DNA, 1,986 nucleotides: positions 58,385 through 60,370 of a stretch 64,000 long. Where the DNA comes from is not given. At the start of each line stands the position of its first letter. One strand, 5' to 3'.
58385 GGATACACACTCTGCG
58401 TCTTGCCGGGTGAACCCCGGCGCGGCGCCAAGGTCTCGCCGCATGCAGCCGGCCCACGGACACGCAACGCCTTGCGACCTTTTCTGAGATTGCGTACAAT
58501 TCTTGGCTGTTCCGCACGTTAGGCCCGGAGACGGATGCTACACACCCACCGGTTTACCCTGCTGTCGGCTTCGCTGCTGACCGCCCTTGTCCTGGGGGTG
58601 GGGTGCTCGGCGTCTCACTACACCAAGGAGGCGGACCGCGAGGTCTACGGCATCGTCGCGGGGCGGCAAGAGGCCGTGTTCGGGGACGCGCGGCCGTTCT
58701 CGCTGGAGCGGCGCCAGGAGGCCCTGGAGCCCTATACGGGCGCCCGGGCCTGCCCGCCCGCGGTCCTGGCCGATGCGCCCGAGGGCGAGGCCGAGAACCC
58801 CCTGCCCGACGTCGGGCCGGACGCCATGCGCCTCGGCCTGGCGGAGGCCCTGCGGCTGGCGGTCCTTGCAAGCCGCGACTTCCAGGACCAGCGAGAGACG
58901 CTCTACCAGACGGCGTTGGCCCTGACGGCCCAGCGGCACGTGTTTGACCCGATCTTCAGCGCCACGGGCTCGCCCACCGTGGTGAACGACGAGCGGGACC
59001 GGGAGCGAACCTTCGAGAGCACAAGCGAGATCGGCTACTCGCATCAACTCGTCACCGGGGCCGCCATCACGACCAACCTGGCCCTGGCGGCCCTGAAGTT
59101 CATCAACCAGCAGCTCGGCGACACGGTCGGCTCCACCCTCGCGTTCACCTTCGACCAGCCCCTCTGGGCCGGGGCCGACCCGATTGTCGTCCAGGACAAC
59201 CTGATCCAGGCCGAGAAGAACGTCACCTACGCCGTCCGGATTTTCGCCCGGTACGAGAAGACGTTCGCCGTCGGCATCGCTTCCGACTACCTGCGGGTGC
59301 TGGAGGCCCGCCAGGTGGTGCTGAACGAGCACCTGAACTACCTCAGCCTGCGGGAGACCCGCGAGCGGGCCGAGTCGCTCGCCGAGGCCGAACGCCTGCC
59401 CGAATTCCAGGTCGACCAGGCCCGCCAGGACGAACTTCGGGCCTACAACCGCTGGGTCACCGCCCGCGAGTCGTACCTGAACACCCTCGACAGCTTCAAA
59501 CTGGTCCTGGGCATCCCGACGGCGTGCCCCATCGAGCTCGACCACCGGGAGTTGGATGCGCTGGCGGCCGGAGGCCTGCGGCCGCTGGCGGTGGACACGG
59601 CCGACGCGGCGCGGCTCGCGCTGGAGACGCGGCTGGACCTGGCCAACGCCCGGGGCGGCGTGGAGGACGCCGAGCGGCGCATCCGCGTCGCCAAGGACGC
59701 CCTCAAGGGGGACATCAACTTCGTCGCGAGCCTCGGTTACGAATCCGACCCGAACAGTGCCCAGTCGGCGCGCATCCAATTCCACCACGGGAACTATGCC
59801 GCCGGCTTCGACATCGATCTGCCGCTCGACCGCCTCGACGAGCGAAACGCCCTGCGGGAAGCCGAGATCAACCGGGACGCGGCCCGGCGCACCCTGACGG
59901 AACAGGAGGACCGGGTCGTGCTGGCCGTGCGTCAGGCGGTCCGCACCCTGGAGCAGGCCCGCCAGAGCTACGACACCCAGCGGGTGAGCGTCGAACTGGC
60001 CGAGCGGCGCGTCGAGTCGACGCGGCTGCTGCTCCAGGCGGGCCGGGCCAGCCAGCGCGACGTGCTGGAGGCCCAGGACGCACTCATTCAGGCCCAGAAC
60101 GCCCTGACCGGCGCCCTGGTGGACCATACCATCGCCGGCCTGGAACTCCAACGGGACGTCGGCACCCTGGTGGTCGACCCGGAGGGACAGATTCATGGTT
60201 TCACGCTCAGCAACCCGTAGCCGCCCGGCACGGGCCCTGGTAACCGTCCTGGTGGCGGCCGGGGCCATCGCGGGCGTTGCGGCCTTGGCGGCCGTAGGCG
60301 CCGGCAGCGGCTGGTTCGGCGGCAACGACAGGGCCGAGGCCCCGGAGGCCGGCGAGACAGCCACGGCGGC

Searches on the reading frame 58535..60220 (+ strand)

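Call 46: search_protein_families(library=pfam, proteins=[window:58535-60220:+], max_evalue=0.00001)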
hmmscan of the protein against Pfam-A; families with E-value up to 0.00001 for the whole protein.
window:58535-60220:+ (561 aa): 1 family
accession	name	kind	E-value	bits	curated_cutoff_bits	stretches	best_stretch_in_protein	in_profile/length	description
PF02321.23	OEP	-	6e-28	98.3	22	2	357-539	3-183/187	Outer membrane efflux protein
